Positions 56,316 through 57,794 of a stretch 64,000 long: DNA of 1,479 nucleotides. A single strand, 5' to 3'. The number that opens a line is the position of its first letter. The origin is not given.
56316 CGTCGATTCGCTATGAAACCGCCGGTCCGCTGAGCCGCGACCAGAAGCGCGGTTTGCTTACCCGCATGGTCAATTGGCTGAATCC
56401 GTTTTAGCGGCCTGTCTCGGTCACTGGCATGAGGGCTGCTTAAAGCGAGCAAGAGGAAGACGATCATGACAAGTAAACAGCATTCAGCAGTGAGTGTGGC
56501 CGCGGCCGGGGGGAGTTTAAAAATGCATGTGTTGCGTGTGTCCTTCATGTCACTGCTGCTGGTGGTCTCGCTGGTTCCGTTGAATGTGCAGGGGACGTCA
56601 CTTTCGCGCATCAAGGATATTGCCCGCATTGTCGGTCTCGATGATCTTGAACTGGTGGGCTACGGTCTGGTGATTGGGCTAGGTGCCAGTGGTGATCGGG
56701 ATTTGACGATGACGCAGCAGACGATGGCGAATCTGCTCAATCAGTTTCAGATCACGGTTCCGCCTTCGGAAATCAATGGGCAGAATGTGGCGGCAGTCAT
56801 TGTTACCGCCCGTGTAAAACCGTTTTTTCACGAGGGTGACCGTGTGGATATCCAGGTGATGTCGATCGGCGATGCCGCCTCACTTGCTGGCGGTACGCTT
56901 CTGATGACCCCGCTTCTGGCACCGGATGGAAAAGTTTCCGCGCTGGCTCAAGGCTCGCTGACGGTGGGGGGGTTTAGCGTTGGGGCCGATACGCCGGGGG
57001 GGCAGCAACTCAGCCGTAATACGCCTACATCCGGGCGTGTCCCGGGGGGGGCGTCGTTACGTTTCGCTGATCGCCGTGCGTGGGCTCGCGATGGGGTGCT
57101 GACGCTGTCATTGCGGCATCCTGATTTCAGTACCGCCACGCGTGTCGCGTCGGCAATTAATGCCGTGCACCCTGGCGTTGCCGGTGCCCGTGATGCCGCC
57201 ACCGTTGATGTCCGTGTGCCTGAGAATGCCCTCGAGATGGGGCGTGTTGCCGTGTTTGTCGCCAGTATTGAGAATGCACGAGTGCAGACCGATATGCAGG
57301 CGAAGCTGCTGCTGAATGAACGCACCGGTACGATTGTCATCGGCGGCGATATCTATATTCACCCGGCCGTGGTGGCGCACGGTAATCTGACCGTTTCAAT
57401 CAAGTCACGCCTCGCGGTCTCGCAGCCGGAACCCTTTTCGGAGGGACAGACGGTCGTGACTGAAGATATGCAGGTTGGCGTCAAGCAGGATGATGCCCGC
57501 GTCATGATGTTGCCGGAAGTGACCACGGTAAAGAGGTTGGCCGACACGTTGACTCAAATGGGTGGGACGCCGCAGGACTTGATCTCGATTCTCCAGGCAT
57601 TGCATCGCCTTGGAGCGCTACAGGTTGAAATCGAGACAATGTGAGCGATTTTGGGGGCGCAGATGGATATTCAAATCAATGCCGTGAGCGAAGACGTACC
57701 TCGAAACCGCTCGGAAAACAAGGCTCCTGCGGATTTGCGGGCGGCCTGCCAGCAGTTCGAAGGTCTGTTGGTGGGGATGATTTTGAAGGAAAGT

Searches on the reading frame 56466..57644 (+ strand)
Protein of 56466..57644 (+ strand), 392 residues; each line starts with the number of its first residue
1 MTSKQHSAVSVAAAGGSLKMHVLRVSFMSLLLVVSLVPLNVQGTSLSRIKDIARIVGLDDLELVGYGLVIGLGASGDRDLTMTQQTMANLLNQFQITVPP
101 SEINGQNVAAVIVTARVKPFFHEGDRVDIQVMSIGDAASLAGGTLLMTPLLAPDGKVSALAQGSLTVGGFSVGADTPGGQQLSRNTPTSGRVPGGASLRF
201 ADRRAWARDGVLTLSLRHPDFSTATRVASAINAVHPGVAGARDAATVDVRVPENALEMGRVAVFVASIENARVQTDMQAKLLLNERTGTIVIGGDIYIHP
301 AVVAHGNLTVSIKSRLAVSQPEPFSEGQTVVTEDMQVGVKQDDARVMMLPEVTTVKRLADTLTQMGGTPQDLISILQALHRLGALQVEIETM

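Call 9: search_protein_families(library=pfam, proteins=[window:56466-57644:+], max_evalue=0.01)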
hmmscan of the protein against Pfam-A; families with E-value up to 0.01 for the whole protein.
window:56466-57644:+ (392 aa): 1 family
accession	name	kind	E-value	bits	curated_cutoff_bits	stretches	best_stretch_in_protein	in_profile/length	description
PF02119.21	FlgI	-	2.6e-112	375.6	25.3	1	48-390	1-342/343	Flagellar P-ring protein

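Call 12: find_related_loci(query=window:56466-57644:+, collection=genome_contigs, flank=10000)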
Query window:56466-57644:+ (392 aa) in genome_contigs; peptide patterns used: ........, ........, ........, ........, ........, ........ (x = any residue, [..] = any of these).
232 stretches matched a pattern; 1 encode a relative of the query (tblastn E <= 1e-3); 1 distinct loci.
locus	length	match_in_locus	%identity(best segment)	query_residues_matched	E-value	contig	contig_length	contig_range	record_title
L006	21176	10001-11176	93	1-392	0e+0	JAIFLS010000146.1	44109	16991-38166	MAG: bacterium isolate bin_212 scaffold_341, whole genome shotgun sequence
